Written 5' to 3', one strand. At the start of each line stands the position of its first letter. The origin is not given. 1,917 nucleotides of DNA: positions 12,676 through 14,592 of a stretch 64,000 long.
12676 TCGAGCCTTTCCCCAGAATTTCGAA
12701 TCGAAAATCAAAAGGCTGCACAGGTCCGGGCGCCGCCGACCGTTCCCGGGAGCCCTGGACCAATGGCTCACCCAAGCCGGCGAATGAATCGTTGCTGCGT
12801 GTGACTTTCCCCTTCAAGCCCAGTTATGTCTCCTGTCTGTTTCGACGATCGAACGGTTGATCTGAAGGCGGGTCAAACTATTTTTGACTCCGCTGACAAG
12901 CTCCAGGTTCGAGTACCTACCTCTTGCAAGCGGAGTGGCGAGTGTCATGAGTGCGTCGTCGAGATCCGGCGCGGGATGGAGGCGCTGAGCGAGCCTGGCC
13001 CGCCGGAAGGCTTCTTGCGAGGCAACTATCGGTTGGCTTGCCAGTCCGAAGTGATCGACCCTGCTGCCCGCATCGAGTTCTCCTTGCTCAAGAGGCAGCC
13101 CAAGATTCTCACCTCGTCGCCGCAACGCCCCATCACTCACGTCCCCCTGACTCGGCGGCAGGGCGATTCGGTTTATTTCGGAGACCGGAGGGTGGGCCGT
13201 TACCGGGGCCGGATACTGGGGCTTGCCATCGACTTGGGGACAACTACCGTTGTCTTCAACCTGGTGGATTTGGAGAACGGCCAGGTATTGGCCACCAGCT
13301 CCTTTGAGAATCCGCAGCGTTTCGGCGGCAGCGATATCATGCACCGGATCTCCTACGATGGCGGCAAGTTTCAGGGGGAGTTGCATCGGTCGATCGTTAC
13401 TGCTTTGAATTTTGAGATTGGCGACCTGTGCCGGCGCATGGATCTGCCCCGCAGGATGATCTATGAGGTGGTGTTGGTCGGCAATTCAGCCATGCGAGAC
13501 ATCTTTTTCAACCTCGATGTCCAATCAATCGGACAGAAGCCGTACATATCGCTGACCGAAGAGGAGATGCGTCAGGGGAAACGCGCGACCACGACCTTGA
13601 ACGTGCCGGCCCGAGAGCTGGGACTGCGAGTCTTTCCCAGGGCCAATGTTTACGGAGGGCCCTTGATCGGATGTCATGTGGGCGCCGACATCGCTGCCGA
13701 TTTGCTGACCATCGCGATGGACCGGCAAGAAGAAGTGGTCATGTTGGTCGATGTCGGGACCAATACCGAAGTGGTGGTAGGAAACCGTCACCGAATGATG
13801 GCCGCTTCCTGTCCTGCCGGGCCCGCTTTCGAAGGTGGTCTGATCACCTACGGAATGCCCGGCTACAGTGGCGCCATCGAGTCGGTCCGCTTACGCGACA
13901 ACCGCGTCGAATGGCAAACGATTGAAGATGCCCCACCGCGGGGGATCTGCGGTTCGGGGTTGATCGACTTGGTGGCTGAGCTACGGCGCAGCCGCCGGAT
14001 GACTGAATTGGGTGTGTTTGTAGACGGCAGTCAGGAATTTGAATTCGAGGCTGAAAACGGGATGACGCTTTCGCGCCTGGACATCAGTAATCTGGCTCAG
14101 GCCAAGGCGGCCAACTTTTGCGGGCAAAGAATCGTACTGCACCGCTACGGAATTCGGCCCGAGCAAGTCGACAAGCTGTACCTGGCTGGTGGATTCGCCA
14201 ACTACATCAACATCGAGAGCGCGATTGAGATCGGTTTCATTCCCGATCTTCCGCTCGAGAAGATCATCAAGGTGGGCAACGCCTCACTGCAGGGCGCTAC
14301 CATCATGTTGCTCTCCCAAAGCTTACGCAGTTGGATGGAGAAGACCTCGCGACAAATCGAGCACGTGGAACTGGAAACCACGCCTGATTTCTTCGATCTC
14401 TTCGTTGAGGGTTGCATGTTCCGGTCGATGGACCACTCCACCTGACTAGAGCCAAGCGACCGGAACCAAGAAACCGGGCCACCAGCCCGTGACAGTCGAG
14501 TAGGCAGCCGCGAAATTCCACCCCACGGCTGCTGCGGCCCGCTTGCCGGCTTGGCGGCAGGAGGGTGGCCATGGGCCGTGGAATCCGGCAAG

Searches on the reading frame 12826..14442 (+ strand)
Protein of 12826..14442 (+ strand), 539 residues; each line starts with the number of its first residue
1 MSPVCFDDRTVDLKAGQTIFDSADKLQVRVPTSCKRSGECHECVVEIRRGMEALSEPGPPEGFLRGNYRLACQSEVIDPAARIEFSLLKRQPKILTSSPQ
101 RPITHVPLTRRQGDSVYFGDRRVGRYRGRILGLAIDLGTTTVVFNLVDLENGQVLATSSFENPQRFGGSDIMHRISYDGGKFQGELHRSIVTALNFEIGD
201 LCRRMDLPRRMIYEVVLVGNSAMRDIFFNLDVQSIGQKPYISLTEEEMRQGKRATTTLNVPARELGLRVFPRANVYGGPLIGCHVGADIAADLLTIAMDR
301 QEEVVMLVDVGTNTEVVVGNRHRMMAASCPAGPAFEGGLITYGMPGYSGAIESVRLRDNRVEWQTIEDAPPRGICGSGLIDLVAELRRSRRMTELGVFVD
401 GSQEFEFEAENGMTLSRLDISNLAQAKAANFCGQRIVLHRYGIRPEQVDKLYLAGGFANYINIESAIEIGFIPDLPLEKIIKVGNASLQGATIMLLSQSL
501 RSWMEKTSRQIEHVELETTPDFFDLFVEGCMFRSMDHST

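Call 77: search_protein_families(library=pfam, proteins=[window:12826-14442:+], max_evalue=0.000001)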
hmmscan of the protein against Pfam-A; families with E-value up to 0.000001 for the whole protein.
window:12826-14442:+ (539 aa): 3 families
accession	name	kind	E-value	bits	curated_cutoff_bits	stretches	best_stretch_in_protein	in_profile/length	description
PF14574.11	RACo_C_ter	-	4.9e-70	236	27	1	303-536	1-253/261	C-terminal domain of RACo the ASKHA domain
PF17651.6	Raco_middle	-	5.1e-39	134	26.8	1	131-301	1-163/163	RACo middle region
PF00111.32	Fer2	-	2e-07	31.3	21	1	8-75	7-75/77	2Fe-2S iron-sulfur cluster binding domain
